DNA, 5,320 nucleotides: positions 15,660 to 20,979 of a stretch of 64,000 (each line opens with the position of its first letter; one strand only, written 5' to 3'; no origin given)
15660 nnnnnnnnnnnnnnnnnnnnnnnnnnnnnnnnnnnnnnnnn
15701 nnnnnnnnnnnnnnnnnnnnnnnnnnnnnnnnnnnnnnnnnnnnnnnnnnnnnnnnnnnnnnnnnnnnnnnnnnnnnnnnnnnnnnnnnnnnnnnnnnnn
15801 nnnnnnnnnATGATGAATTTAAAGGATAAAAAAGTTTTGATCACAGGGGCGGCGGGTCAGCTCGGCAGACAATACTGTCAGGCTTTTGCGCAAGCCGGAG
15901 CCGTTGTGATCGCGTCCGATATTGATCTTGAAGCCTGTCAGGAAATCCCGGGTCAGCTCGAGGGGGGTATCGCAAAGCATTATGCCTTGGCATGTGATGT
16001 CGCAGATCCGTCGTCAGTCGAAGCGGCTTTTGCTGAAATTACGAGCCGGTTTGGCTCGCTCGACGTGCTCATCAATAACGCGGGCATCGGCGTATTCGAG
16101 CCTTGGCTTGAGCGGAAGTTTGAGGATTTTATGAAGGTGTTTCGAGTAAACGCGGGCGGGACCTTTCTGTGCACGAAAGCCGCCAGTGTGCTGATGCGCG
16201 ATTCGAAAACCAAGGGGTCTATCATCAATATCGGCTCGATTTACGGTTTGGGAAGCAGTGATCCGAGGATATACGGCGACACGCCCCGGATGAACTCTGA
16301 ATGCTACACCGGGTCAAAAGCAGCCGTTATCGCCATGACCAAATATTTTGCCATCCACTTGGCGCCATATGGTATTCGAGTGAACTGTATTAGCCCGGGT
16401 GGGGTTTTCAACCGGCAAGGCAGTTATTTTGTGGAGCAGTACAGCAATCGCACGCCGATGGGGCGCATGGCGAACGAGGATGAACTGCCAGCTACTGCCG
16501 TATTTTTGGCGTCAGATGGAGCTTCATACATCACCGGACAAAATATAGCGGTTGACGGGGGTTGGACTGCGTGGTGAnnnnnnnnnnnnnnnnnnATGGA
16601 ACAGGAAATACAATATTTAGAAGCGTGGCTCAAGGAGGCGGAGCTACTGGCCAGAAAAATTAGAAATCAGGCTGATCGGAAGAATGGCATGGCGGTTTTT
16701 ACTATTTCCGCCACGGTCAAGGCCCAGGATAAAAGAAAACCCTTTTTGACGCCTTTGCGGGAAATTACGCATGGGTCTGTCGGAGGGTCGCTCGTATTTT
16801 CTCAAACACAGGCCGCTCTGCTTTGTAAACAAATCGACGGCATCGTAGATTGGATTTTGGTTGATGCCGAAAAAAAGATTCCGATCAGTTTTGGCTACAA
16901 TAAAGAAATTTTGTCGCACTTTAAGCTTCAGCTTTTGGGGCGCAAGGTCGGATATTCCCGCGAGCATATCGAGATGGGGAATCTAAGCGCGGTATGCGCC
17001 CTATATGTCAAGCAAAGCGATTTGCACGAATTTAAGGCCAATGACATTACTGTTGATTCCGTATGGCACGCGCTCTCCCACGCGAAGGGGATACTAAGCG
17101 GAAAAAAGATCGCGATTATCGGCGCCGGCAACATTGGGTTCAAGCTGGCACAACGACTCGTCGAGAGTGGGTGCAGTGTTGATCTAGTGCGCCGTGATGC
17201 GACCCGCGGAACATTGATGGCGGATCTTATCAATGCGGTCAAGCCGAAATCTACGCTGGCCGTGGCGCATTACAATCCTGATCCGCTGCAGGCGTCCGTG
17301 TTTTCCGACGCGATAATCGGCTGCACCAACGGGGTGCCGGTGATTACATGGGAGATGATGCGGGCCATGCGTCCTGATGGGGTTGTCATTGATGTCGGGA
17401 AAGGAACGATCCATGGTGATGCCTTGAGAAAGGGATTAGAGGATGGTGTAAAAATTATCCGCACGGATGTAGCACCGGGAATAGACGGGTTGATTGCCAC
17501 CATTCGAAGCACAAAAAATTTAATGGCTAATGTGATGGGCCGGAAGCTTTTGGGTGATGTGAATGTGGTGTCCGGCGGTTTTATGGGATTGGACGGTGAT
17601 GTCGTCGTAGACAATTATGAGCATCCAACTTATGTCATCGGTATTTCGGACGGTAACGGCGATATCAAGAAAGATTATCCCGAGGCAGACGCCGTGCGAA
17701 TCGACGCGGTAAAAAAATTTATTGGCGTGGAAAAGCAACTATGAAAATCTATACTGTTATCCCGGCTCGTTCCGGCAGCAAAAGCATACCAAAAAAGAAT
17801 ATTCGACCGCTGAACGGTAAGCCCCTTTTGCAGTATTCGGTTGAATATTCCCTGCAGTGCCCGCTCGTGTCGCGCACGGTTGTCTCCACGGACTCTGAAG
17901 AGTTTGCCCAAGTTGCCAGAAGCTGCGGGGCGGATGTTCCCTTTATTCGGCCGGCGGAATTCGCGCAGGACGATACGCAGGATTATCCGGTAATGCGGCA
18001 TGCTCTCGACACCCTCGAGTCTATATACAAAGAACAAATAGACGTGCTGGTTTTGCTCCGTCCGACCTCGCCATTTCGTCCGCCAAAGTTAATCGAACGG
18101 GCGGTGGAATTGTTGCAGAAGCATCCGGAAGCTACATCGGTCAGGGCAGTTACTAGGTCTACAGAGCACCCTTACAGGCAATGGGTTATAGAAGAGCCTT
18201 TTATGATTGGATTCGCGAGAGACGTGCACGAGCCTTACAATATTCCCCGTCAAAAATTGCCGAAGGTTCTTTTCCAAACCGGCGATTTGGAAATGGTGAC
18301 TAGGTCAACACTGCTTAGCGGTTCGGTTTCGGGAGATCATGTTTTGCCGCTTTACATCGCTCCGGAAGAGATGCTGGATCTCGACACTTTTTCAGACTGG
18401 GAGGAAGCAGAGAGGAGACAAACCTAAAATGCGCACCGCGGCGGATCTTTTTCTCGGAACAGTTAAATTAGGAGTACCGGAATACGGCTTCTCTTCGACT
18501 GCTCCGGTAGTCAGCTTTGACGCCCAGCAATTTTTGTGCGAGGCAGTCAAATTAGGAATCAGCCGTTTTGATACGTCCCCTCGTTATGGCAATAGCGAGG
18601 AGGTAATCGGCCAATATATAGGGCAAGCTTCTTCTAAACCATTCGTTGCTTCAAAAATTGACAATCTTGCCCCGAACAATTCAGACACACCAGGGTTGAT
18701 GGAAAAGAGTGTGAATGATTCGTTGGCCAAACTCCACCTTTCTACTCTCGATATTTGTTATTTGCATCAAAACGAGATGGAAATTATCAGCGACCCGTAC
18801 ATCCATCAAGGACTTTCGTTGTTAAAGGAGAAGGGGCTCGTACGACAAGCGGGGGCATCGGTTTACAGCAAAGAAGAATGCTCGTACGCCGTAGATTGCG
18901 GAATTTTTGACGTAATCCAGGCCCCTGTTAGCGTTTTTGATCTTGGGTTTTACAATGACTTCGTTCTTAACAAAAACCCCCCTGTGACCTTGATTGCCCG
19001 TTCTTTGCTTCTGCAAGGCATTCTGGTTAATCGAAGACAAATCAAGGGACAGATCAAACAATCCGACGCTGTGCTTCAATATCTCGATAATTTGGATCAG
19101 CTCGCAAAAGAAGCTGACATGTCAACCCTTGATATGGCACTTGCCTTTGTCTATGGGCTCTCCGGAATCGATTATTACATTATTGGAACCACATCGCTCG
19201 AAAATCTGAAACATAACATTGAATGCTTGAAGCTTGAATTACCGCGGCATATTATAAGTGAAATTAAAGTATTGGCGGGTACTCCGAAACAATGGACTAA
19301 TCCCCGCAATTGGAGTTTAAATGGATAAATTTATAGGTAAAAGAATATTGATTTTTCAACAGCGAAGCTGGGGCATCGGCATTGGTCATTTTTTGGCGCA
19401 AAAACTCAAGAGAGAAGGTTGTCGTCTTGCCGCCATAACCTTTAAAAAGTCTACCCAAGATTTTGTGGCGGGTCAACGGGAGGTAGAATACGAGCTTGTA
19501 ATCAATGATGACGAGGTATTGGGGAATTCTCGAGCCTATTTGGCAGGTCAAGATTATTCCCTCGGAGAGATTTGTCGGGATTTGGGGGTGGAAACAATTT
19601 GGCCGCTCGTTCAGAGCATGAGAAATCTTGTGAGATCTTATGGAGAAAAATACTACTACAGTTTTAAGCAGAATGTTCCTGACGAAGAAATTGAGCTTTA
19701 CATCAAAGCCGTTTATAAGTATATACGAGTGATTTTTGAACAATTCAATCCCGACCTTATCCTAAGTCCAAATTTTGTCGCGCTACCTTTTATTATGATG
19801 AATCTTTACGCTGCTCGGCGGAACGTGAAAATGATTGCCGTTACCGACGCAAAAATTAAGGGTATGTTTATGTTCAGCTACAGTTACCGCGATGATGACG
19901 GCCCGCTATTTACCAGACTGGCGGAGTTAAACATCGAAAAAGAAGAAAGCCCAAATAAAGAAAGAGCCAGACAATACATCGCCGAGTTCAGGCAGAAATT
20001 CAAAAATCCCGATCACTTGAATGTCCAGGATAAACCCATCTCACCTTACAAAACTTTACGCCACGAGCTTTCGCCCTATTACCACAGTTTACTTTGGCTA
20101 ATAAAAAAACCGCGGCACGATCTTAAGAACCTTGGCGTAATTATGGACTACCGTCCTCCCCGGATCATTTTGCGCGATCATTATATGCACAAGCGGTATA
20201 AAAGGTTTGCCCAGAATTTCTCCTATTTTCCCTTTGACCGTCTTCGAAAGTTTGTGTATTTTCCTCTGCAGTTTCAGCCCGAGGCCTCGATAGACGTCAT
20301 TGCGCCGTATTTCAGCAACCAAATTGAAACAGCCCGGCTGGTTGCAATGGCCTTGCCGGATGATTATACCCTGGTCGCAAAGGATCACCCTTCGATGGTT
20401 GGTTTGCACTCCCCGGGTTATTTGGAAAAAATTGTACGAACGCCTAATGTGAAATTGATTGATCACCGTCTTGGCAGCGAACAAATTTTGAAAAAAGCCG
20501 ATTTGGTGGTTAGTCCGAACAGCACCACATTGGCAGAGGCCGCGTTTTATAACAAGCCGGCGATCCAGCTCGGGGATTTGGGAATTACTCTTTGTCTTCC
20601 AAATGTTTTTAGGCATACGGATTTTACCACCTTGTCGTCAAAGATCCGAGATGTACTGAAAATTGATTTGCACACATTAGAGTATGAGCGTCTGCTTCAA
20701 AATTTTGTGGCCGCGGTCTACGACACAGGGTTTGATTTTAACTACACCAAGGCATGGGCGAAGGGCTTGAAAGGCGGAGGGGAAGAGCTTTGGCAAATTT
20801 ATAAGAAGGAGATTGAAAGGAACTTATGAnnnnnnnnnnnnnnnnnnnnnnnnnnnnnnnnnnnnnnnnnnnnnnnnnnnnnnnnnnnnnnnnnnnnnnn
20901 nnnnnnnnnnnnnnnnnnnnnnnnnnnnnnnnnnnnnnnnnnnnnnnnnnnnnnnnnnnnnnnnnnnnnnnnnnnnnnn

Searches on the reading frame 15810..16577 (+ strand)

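Call 10: search_protein_families(library=pfam, proteins=[window:15810-16577:+], max_evalue=0.001)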
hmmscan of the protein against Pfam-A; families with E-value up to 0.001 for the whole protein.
window:15810-16577:+ (255 aa): 6 families
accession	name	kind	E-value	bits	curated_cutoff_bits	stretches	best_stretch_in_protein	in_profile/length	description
PF13561.12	adh_short_C2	-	1e-54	186.1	27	1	13-253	1-236/236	Enoyl-(Acyl carrier protein) reductase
PF00106.31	adh_short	-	3.8e-44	150.9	26.6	1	7-199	1-182/195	short chain dehydrogenase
PF08659.16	KR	-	3.8e-09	37.1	22.6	1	9-119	3-117/180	KR domain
PF01370.27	Epimerase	-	3.4e-08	33.6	20.9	1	9-181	1-157/240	NAD dependent epimerase/dehydratase family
PF16363.11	GDP_Man_Dehyd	-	0.00015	21.8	27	1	10-209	1-190/332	GDP-mannose 4,6 dehydratase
PF04321.23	RmlD_sub_bind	-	0.00048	19.7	27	1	8-79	2-52/287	RmlD substrate binding domain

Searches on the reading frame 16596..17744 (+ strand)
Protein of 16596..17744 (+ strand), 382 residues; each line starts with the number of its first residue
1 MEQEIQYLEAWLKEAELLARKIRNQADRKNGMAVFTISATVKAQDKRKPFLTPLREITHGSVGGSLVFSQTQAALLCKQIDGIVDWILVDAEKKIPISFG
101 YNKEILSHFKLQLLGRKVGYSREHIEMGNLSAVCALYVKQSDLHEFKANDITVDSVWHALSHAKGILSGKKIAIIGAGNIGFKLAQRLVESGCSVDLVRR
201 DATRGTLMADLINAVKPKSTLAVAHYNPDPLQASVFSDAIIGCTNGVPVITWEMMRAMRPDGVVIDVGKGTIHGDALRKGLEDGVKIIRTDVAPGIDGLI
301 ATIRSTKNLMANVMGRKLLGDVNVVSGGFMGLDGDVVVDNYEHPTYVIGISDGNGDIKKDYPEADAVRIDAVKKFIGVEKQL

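Call 10: search_protein_families(library=pfam, proteins=[window:16596-17744:+], max_evalue=0.001)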
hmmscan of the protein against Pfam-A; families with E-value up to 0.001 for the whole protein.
window:16596-17744:+ (382 aa): 6 families
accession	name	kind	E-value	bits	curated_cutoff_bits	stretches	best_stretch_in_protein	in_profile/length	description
PF02826.25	2-Hacid_dh_C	-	3.2e-07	30.3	25.1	1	155-284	21-144/178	D-isomer specific 2-hydroxyacid dehydrogenase, NAD binding domain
PF03807.23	F420_oxidored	-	8.6e-05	23.5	21.6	1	171-213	1-45/94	NADP oxidoreductase coenzyme F420-dependent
PF01488.26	Shikimate_DH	-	0.00031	21.3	24.3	1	166-216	9-60/138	Shikimate / quinate 5-dehydrogenase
PF07992.20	Pyr_redox_2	-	0.00037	20.5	26.1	1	165-200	142-173/291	Pyridine nucleotide-disulphide oxidoreductase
PF13738.12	Pyr_redox_3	-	0.00058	19.6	30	1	167-220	162-215/305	Pyridine nucleotide-disulphide oxidoreductase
PF00070.33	Pyr_redox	-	0.00096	20.1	22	0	171-201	1-31/82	Pyridine nucleotide-disulphide oxidoreductase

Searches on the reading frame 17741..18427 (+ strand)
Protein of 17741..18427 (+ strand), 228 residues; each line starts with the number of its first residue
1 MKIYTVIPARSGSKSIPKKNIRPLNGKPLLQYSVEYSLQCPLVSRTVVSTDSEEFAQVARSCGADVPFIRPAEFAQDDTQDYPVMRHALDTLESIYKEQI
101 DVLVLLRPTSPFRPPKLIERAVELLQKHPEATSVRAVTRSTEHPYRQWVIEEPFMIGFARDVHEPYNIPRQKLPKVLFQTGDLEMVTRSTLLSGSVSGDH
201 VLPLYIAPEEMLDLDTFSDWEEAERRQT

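Call 10: search_protein_families(library=pfam, proteins=[window:17741-18427:+], max_evalue=0.001)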
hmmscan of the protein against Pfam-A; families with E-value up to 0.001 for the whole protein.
window:17741-18427:+ (228 aa): 2 families
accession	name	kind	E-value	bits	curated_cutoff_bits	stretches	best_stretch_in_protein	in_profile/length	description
PF02348.25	CTP_transf_3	-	6.5e-22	78.8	22.6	1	6-138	3-129/217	Cytidylyltransferase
PF12804.13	NTP_transf_3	-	0.00061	20.4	27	0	18-144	15-130/160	MobA-like NTP transferase domain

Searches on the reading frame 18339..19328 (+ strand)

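Call 10: search_protein_families(library=pfam, proteins=[window:18339-19328:+], max_evalue=0.001)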
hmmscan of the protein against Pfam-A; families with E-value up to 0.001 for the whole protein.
window:18339-19328:+ (329 aa): 1 family
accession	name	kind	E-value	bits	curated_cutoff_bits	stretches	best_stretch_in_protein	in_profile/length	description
PF00248.27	Aldo_ket_red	-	5.1e-29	101.7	24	1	39-310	4-287/291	Aldo/keto reductase family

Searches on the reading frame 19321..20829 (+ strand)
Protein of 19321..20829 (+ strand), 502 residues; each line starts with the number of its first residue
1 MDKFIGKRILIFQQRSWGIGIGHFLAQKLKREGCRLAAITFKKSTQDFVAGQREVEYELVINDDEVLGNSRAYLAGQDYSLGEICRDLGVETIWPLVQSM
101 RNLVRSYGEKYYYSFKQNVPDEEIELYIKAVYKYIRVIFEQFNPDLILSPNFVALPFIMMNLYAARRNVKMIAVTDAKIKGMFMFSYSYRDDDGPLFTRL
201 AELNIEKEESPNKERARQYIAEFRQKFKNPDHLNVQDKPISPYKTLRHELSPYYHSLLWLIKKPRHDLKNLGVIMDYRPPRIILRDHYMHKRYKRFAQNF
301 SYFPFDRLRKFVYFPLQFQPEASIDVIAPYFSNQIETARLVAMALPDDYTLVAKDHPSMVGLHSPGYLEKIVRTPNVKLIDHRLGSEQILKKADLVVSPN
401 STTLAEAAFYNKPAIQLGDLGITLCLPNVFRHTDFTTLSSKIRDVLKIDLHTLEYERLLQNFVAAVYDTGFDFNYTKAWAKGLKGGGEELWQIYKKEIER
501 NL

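Call 10: search_protein_families(library=pfam, proteins=[window:19321-20829:+], max_evalue=0.001)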
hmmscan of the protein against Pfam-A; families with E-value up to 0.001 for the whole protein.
window:19321-20829:+ (502 aa): 1 family
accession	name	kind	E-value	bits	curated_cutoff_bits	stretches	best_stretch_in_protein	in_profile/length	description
PF05159.20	Capsule_synth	-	4.7e-06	26.7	20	1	283-418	120-262/310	Capsule polysaccharide biosynthesis protein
